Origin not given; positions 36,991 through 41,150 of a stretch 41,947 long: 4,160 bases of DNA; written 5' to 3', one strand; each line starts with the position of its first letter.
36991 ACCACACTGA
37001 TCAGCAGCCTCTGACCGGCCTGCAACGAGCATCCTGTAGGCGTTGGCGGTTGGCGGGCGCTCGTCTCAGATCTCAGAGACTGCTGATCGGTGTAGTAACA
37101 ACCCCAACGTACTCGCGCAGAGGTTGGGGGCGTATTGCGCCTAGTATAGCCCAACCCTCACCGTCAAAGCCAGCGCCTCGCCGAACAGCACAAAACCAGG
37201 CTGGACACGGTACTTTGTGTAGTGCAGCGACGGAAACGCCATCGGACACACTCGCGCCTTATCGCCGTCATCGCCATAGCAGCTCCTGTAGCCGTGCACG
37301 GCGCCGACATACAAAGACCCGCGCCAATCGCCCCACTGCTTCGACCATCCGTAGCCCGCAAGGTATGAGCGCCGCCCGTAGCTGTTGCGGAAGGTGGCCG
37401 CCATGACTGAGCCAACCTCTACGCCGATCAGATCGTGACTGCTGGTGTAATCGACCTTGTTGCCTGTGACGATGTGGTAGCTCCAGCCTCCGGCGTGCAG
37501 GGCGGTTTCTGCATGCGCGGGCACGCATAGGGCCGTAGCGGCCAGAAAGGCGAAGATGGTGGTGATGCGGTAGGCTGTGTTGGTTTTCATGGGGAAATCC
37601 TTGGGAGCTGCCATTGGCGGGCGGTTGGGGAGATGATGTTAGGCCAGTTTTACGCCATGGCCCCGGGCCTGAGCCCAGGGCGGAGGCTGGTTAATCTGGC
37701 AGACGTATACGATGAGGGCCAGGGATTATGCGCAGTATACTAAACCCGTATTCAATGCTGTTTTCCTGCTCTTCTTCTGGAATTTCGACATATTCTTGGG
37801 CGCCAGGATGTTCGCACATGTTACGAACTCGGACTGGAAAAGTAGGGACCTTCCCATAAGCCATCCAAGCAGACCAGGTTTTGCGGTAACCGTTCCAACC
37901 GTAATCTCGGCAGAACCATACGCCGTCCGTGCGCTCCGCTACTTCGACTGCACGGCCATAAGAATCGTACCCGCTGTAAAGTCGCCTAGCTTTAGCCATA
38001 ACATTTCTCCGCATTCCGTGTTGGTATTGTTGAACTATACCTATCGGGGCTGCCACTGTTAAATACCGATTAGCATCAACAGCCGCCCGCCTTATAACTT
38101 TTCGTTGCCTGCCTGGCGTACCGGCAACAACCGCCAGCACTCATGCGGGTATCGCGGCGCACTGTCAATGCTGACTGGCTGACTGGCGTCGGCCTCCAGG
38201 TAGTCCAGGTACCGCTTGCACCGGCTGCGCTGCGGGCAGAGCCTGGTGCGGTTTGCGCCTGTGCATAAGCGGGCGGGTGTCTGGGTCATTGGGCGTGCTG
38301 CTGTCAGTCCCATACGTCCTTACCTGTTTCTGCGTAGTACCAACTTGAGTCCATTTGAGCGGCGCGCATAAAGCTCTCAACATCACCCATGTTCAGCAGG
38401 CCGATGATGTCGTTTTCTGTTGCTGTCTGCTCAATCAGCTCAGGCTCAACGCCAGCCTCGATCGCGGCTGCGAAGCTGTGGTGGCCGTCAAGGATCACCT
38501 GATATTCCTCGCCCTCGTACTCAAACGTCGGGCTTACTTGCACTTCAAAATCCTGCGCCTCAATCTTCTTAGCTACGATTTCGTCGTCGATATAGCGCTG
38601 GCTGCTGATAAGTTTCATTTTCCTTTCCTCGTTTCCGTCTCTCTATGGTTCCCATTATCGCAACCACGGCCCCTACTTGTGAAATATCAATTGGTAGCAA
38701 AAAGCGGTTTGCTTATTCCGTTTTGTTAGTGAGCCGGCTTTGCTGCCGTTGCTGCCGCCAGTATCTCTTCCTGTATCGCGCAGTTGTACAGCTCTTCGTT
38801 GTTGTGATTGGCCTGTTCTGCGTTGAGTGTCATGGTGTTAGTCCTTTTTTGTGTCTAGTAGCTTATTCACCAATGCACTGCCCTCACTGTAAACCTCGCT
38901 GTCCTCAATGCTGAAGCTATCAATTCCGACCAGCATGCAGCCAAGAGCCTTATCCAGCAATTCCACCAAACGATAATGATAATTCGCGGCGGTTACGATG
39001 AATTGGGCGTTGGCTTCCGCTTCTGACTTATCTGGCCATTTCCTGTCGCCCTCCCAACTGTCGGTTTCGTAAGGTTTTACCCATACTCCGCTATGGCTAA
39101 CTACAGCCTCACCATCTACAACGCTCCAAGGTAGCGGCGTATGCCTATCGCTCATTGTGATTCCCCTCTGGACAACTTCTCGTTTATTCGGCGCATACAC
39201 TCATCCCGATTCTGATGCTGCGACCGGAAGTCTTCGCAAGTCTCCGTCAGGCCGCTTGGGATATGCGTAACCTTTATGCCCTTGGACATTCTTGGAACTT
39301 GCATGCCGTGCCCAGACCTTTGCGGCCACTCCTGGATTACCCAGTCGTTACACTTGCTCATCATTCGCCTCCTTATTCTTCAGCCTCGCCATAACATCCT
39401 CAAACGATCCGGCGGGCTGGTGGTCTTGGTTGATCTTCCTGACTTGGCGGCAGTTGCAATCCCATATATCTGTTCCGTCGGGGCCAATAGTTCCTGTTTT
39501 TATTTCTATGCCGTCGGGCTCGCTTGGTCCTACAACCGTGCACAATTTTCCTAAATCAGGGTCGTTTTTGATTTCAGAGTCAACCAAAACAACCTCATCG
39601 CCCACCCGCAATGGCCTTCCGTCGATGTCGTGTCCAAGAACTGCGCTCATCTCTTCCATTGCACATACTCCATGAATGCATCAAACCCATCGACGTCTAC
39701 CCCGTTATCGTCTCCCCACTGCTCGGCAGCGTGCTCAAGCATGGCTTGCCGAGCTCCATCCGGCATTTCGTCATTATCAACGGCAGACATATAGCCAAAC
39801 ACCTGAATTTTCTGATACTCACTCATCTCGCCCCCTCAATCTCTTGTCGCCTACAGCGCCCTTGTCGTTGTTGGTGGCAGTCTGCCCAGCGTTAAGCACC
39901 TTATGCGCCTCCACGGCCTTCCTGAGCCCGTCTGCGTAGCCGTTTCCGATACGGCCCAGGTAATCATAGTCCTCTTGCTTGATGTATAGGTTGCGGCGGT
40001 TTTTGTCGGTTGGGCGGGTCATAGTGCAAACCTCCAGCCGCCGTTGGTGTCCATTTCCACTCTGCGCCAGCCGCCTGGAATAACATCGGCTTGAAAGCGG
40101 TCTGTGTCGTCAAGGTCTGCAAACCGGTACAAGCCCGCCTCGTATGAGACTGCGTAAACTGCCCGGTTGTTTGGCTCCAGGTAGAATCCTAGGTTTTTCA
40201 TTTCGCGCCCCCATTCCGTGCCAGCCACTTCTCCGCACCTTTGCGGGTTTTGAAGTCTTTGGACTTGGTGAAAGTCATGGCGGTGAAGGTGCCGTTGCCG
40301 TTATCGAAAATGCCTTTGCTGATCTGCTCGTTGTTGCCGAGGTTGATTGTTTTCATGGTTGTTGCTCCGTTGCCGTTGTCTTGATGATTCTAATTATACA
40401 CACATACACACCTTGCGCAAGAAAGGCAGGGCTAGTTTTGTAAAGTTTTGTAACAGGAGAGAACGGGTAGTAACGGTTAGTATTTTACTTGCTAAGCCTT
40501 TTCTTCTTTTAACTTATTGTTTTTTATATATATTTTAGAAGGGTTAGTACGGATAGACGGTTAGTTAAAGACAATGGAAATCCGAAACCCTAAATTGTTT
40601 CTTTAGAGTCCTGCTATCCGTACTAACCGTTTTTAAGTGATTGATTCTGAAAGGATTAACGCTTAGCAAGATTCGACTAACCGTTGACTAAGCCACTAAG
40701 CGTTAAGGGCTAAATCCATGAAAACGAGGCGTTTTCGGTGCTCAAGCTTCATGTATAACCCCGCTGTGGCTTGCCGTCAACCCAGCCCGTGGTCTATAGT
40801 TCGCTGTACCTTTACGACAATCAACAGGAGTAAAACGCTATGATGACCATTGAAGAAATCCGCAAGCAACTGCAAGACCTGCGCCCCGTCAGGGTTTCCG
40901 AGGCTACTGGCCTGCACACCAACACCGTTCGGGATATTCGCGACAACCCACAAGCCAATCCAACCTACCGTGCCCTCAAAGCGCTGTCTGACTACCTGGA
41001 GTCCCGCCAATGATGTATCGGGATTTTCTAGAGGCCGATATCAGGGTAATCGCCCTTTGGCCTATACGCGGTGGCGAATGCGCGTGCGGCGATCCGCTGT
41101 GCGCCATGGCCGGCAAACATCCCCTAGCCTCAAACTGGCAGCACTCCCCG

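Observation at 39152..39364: Stand-alone 70-aa release-factor GGQ domain in which the universally conserved GGQ is GMQ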

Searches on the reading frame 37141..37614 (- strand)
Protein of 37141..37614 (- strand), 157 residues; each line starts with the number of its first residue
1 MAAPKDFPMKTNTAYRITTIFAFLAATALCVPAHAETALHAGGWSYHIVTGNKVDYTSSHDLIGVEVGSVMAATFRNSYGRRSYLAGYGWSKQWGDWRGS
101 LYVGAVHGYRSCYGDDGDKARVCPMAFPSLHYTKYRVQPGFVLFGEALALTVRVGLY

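Call 63: search_protein_families(library=phrogs, proteins=[window:37141-37614:-], max_evalue=0.001)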
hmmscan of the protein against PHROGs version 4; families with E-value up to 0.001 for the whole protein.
window:37141-37614:- (157 aa): 1 family
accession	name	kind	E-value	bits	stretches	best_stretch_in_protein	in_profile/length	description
phrog_3600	-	moron, auxiliary metabolic gene and host takeover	2.6e-24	86.9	1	8-153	157-306/315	antimicrobial peptide resistance and lipid A acylation protein PagP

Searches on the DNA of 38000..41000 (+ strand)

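Call 6: search_dna_similar(query=window:38000-41000:+, collection=phages, mode=near, max_rows=25)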
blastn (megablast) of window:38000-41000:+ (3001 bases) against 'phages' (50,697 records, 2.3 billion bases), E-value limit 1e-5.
No match.

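Call 64: search_dna_similar(query=window:38300-39700:-, collection=ecoli_genomes, mode=distant, max_rows=10)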
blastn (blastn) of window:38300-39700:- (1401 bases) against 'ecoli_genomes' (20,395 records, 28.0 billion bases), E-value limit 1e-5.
No match.

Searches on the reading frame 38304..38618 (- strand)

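Call 31: search_protein_families(library=pfam, proteins=[window:38307-38618:-], max_evalue=1)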
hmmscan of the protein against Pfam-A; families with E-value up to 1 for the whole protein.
seq(104 aa): 1 family
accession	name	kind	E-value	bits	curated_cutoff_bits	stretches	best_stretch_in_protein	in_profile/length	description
PF22438.2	FlgA_HD-like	-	0.27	11.8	26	1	13-35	8-30/68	Flagellar protein FlgA, HotDog domain-like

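Call 63: search_protein_families(library=phrogs, proteins=[window:38304-38618:-], max_evalue=0.001)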
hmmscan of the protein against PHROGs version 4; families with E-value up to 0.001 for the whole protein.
window:38304-38618:- (104 aa): 1 family
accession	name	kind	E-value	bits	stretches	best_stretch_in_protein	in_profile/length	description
phrog_4807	-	unknown function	1.3e-16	61.8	1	2-102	7-107/133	-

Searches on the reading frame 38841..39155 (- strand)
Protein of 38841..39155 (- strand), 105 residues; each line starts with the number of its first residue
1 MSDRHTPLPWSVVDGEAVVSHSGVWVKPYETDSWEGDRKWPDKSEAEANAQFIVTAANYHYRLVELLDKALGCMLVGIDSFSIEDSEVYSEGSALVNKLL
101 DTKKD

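Call 3: search_protein_families(library=pfam, proteins=[window:38841-39155:-], max_evalue=1)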
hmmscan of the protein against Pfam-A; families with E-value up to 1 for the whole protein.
seq(105 aa): 0 families

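Call 4: search_protein_families(library=phrogs, proteins=[window:38841-39155:-], max_evalue=1)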
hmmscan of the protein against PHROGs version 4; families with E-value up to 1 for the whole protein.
seq(105 aa): 1 family
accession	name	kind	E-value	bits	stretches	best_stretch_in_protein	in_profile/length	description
phrog_1273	-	unknown function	1.5e-05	26.3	1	1-102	4-100/103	-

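Call 37: search_protein_families(library=padloc, proteins=[window:38841-39155:-], max_evalue=1)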
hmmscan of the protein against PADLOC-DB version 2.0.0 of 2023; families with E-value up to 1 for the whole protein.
seq(105 aa): 0 families

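Call 38: search_protein_families(library=ncbifam, proteins=[window:38841-39155:-], max_evalue=1)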
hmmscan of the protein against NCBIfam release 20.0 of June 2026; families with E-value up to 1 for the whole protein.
seq(105 aa): 0 families
